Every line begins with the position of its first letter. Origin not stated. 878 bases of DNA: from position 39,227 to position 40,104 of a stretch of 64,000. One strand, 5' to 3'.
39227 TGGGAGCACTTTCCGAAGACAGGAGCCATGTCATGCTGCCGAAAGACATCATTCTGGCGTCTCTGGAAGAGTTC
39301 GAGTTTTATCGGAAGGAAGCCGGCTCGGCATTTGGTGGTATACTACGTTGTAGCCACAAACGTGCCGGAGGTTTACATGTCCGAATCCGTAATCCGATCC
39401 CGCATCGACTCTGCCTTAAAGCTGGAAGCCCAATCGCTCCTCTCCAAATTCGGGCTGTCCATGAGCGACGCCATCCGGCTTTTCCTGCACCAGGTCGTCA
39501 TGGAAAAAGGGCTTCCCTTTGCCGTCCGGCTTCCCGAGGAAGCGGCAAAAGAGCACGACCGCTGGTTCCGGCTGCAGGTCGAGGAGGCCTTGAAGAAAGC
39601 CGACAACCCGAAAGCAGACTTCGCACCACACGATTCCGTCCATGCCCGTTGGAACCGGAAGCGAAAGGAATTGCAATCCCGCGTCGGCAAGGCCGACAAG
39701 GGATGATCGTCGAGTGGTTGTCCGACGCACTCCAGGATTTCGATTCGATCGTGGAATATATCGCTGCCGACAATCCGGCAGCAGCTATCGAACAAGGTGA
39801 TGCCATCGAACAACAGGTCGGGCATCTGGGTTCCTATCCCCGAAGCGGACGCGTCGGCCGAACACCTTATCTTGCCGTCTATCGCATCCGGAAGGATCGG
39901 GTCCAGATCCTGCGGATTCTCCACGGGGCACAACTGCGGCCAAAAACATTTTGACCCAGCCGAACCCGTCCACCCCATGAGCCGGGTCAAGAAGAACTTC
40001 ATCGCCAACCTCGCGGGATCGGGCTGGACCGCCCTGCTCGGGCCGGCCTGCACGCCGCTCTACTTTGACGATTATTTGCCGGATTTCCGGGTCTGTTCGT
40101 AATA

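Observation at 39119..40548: Three nested direct copies of the wzx 5' end bracket successive toxin-antitoxin cassettes, marking an insertion hotspot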

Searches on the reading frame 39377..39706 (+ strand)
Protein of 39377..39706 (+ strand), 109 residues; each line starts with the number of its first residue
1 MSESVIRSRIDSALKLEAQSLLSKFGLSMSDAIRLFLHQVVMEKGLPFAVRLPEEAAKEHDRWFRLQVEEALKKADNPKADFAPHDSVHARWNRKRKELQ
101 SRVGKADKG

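Call 6: search_protein_families(library=pfam, proteins=[window:39377-39706:+], max_evalue=0.1)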
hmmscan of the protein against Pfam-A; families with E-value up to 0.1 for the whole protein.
window:39377-39706:+ (109 aa): 1 family
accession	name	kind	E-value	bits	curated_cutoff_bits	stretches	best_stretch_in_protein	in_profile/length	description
PF04221.18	RelB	-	2.9e-14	53.2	22.4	1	4-55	2-53/82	RelB antitoxin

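Call 58: find_homologous_proteins(query=window:39377-39706:+)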
Query window:39377-39706:+ (109 aa): 256 proteins with E <= 0.001 among 266 candidates; the best 120 are listed.
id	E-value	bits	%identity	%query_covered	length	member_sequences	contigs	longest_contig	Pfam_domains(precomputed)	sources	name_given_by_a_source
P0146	4.8e-62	224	97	100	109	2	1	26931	PF04221.19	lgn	-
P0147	1.2e-40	155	71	93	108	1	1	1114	PF04221.19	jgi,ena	-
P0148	2.0e-40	155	70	100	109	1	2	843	PF04221.19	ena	-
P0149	3.4e-40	154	69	97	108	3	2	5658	PF04221.19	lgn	-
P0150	7.6e-40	153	67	99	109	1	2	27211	PF04221.19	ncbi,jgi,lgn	-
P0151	8.3e-40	153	69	96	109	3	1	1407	PF04221.19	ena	-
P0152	4.1e-39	151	67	96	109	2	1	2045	PF04221.19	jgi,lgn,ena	-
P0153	1.1e-38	149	66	96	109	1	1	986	PF04221.19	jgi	jgi:addiction module RelB/DinJ family antitoxin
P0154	1.8e-38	148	70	96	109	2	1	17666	PF04221.19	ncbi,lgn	-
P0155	2.1e-38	148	66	97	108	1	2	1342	PF04221.19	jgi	jgi:DNA-damage-inducible protein J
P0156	3.0e-38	148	66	94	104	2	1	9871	PF04221.19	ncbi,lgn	-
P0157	3.2e-38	148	67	96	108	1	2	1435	PF04221.19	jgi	jgi:addiction module RelB/DinJ family antitoxin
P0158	4.3e-38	147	68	93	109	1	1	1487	PF04221.19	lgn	-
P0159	4.6e-38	147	64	97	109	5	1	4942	PF04221.19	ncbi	-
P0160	5.7e-38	147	68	97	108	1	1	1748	PF04221.19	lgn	-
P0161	7.0e-38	147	69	94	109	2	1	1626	PF04221.19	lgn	-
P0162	7.4e-38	147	66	96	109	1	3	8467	PF04221.19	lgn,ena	-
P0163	8.9e-38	146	68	95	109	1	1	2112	PF04221.19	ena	-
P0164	1.3e-37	146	67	96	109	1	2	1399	PF04221.19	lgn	-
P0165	2.0e-37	145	66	96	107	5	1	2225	PF04221.19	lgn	-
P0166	2.0e-37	145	63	100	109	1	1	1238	PF04221.19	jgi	jgi:DNA-damage-inducible protein J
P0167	2.1e-37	145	64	97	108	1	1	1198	PF04221.19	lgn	-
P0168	2.2e-37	145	64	98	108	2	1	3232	PF04221.19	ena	-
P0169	2.3e-37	145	67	97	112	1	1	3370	PF04221.19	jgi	jgi:addiction module RelB/DinJ family antitoxin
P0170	2.4e-37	145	64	97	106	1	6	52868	PF04221.19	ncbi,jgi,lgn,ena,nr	ncbi:MAG: hypothetical protein A2075_21840 [Geobacteraceae bacterium GWC2_58_44]|nr:MAG: hypothetica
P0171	2.5e-37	145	67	97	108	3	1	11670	PF04221.19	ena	-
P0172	2.8e-37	145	65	97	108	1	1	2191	PF04221.19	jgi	jgi:addiction module RelB/DinJ family antitoxin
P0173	2.8e-37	145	67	96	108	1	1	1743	PF04221.19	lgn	-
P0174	3.0e-37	145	65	96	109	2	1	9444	PF04221.19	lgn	-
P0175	3.9e-37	144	67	91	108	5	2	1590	PF04221.19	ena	-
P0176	4.0e-37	144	67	96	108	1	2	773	PF04221.19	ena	-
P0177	4.4e-37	144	68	91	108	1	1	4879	PF04221.19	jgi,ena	-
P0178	5.2e-37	144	66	99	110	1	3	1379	PF04221.19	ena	-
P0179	5.5e-37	144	71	91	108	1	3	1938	PF04221.19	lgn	-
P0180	6.3e-37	144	66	97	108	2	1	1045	PF04221.19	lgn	-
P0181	7.1e-37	143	64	97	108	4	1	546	PF04221.19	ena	-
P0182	8.1e-37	143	64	98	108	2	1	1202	PF04221.19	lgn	-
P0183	9.3e-37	143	65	93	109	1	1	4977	PF04221.19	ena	-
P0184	9.4e-37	143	66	93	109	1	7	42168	PF04221.19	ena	-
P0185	1.1e-36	143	66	94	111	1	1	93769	PF04221.19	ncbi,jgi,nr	ncbi:MAG: type II toxin-antitoxin system RelB/DinJ family antitoxin [Syntrophobacterales bacterium]|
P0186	1.3e-36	143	68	96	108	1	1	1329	PF04221.19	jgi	jgi:addiction module RelB/DinJ family antitoxin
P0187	1.5e-36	142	68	94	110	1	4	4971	PF04221.19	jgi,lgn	jgi:addiction module RelB/DinJ family antitoxin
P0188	1.7e-36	142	69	91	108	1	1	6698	PF04221.19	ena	-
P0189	1.8e-36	142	65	97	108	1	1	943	PF04221.19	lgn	-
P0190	1.8e-36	142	65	97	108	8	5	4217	PF04221.19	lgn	-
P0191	1.9e-36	142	64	98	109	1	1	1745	PF04221.19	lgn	-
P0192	2.0e-36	142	65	97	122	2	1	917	PF04221.19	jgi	jgi:addiction module RelB/DinJ family antitoxin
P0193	2.0e-36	142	65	99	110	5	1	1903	PF04221.19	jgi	-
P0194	2.0e-36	142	63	97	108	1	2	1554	PF04221.19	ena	-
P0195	2.2e-36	142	64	93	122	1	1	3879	PF04221.19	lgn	-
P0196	2.5e-36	142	63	98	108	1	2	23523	PF04221.19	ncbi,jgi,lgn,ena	-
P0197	2.5e-36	142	64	98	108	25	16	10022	PF04221.19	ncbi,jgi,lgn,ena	-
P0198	2.5e-36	142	63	97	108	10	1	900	PF04221.19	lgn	-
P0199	2.8e-36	141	64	99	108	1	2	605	PF04221.19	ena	-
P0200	3.1e-36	141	64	97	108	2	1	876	PF04221.19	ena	-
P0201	3.2e-36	141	63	96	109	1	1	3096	PF04221.19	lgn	-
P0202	3.3e-36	141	67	96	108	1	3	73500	PF04221.19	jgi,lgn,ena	-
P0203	3.3e-36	141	65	96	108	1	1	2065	PF04221.19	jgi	jgi:DNA-damage-inducible protein J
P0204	3.4e-36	141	64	97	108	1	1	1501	PF04221.19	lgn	-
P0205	3.7e-36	141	65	96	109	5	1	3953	PF04221.19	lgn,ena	-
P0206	4.4e-36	141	66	96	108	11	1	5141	PF04221.19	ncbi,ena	-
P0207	4.6e-36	141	65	97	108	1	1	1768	PF04221.19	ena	-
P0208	4.6e-36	141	66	96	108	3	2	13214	PF04221.19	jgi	jgi:addiction module RelB/DinJ family antitoxin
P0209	4.8e-36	141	66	94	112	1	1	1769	PF04221.19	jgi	jgi:addiction module RelB/DinJ family antitoxin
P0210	4.9e-36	141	65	96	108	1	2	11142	PF04221.19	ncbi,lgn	-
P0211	4.9e-36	141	64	98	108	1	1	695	PF04221.19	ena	-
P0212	5.2e-36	141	64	96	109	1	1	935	PF04221.19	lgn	-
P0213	5.8e-36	140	66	91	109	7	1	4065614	PF04221.19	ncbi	ncbi:MAG: type II toxin-antitoxin system RelB/DinJ family antitoxin [Syntrophales bacterium]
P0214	6.8e-36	140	65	97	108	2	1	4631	PF04221.19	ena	-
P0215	7.1e-36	140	64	97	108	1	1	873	PF04221.19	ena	-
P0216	7.2e-36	140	64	92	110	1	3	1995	PF04221.19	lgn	-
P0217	7.6e-36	140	62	96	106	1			PF04221.19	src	-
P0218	9.8e-36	140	66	96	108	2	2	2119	PF04221.19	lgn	-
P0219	1.0e-35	140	64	99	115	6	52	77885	PF04221.19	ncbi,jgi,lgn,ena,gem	-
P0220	1.2e-35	139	68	89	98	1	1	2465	PF04221.19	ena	-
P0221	1.4e-35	139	65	95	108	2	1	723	PF04221.19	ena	-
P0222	1.5e-35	139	64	95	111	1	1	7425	PF04221.19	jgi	jgi:DNA-damage-inducible protein J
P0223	1.7e-35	139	65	95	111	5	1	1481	PF04221.19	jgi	jgi:DNA-damage-inducible protein J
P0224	2.4e-35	138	65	95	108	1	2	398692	PF04221.19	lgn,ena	-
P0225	2.5e-35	138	62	100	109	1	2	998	PF04221.19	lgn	-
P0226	3.2e-35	138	62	97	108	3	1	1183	PF04221.19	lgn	-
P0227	4.4e-35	138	63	93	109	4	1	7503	PF04221.19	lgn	-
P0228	4.6e-35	138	65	93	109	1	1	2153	PF04221.19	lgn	-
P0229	4.8e-35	137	63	95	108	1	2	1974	PF04221.19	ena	-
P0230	5.0e-35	137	63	96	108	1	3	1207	PF04221.19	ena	-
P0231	5.2e-35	137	64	99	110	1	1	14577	PF04221.19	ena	-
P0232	5.3e-35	137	64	96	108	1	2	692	PF04221.19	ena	-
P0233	5.5e-35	137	61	96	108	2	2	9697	PF04221.19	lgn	-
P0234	6.4e-35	137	63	99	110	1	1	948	PF04221.19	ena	-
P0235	6.8e-35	137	64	98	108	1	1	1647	PF04221.19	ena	-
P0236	7.6e-35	137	63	96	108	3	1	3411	PF04221.19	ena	-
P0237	7.6e-35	137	64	97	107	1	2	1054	PF04221.19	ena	-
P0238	8.4e-35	137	65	96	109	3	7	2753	PF04221.19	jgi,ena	-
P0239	1.1e-34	136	63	97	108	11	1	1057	PF04221.19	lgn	-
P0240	1.1e-34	136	66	96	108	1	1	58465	PF04221.19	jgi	jgi:addiction module RelB/DinJ family antitoxin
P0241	1.3e-34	136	56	100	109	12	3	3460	PF04221.19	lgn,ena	-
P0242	1.4e-34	136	62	96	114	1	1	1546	PF04221.19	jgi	-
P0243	1.4e-34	136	59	100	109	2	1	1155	PF04221.19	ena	-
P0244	2.1e-34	135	65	91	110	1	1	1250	PF04221.19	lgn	-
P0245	2.2e-34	135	64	97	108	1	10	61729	PF04221.19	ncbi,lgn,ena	-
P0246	2.3e-34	135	62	97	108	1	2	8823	PF04221.19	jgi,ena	-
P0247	2.7e-34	135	66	91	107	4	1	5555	PF04221.19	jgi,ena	-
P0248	2.7e-34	135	63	97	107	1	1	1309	PF04221.19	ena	-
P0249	2.8e-34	135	62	100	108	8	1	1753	PF04221.19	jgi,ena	jgi:addiction module RelB/DinJ family antitoxin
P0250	4.6e-34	134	63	96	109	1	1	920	PF04221.19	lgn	-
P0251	4.7e-34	134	58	100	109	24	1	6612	PF04221.19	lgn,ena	-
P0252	5.9e-34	134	66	91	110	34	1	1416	PF04221.19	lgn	-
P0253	7.9e-34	134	62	94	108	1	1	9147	PF04221.19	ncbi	-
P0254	8.0e-34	134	63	96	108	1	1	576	PF04221.19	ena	-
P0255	9.3e-34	133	66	91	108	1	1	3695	PF04221.19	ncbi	ncbi:MAG TPA: type II toxin-antitoxin system RelB/DinJ family antitoxin [Geopsychrobacteraceae bacte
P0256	1.0e-33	133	65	91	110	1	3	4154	PF04221.19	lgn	-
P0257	1.2e-33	133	60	98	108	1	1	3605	PF04221.19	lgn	-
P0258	1.9e-33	132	63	96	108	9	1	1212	PF04221.19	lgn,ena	-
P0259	2.3e-33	132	58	97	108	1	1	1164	PF04221.19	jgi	jgi:addiction module RelB/DinJ family antitoxin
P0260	2.4e-33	132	59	99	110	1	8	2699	PF04221.19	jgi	jgi:DNA-damage-inducible protein J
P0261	2.4e-33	132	65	90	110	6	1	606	PF04221.19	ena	-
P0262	3.0e-33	132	64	98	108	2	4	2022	PF04221.19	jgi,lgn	jgi:DNA-damage-inducible protein J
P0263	3.3e-33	132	61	96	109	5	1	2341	PF04221.19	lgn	-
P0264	3.9e-33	131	60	94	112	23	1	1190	PF04221.19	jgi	jgi:DNA-damage-inducible protein J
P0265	4.4e-33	131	64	91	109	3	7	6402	PF04221.19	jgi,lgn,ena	jgi:DNA-damage-inducible protein J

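Call 59: find_encoding_contigs(protein=P0146, flank=10000, max_places=5)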
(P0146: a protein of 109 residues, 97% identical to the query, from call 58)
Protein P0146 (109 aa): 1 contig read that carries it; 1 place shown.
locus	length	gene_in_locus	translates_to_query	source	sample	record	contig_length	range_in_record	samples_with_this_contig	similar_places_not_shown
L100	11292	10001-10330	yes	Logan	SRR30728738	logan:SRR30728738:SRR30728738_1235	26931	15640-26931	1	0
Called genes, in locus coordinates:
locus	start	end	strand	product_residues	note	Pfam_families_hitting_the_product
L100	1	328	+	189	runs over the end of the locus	PF00578:AhpC-TSA, PF08534:Redoxin, PF00085:Thioredoxin (faint), PF13098:Thioredoxin_2 (weak), PF13905:Thioredoxin_8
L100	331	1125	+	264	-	PF13489:Methyltransf_23, PF13649:Methyltransf_25, PF13847:Methyltransf_31, PF08241:Methyltransf_11, PF08242:Methyltransf_12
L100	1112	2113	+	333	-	PF13641:Glyco_tranf_2_3, PF00535:Glycos_transf_2, PF10111:Glyco_tranf_2_2 (weak)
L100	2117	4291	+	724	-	PF09586:YfhO (weak)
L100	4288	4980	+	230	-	PF00535:Glycos_transf_2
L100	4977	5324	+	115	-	PF10066:DUF2304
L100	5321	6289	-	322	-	PF01370:Epimerase, PF04321:RmlD_sub_bind, PF16363:GDP_Man_Dehyd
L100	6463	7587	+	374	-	PF13173:AAA_14, PF13635:DUF4143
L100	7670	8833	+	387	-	PF02661:Fic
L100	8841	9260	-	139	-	PF01934:HepT-like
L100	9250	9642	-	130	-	PF01909:NTP_transf_2, PF18765:Polbeta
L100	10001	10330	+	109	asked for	PF04221:RelB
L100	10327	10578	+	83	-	PF05016:ParE_toxin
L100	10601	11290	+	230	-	?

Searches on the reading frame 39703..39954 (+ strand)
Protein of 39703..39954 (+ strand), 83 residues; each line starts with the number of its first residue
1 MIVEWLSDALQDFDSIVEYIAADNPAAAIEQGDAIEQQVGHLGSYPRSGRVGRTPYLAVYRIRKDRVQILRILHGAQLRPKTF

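Call 6: search_protein_families(library=pfam, proteins=[window:39703-39954:+], max_evalue=0.1)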
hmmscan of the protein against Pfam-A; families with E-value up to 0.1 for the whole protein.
window:39703-39954:+ (83 aa): 1 family
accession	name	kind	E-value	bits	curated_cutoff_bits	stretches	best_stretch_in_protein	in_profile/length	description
PF05016.21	ParE_toxin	-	2.9e-14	53.8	23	1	3-77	1-87/89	ParE toxin of type II toxin-antitoxin system, parDE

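Call 57: search_solved_structures(query=window:39703-39954:+, max_evalue=0.01, show_alignments=2)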
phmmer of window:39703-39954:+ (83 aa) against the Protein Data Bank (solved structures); distinct sequences matched with E-value up to 0.01: 2.
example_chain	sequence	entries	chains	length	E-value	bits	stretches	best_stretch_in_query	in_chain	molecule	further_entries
6x0a_A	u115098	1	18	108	0.00017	25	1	16-77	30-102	Plasmid stabilization system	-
7etr_C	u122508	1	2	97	0.0025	21.4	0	6-50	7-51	Toxin module of toxin-antitoxin system RelE/StbE family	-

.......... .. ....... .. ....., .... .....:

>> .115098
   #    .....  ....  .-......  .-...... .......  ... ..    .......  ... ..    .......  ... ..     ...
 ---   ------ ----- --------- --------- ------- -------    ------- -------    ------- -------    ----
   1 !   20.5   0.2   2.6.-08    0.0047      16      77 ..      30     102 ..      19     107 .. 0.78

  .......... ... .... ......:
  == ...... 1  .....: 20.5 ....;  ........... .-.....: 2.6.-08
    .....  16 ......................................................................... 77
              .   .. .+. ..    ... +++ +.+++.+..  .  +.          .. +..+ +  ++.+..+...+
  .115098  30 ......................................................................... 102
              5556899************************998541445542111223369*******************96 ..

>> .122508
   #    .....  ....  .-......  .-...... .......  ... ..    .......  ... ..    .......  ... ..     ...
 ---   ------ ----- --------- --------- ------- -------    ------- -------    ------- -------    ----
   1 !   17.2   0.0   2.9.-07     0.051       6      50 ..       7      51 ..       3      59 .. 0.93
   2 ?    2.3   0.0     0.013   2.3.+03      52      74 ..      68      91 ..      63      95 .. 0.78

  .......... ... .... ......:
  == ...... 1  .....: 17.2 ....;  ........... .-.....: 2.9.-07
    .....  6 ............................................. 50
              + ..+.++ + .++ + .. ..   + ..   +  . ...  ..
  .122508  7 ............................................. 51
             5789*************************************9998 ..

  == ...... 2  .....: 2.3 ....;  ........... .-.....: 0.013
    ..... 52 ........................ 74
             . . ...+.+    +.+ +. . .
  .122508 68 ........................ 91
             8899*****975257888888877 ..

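Call 62: find_encoding_contigs(protein=window:39703-39954:+, flank=6000, max_places=10)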
Protein window:39703-39954:+ (83 aa): 2 contigs read that carry it; 2 places shown.
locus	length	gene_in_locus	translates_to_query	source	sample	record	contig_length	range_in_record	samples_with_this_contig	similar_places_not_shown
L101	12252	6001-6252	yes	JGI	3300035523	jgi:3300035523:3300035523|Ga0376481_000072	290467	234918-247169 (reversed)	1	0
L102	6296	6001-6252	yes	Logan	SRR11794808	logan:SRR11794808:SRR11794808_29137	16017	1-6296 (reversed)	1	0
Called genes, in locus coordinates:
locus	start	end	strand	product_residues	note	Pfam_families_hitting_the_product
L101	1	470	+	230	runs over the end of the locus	PF00535:Glycos_transf_2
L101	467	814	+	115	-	PF10066:DUF2304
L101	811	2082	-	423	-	PF00155:Aminotran_1_2 (weak), PF01041:DegT_DnrJ_EryC1, PF01053:Cys_Met_Meta_PP (weak)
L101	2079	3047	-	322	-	PF01370:Epimerase, PF04321:RmlD_sub_bind, PF16363:GDP_Man_Dehyd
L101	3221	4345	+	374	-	PF13173:AAA_14, PF13635:DUF4143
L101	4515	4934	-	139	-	PF01934:HepT-like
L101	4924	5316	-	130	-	PF01909:NTP_transf_2, PF18765:Polbeta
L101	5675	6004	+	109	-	PF04221:RelB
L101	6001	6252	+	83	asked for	PF05016:ParE_toxin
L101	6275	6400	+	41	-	-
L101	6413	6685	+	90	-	PF01909:NTP_transf_2 (weak), PF18765:Polbeta (weak)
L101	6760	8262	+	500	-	PF01943:Polysacc_synt, PF13440:Polysacc_synt_3, PF03023:MurJ (weak)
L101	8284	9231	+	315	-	PF13489:Methyltransf_23, PF13649:Methyltransf_25 (weak), PF08241:Methyltransf_11, PF08242:Methyltransf_12 (weak)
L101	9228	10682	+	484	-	PF00534:Glycos_transf_1, PF13692:Glyco_trans_1_4, PF13524:Glyco_trans_1_2 (weak)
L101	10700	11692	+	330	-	PF00535:Glycos_transf_2, PF13641:Glyco_tranf_2_3 (weak)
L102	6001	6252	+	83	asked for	PF05016:ParE_toxin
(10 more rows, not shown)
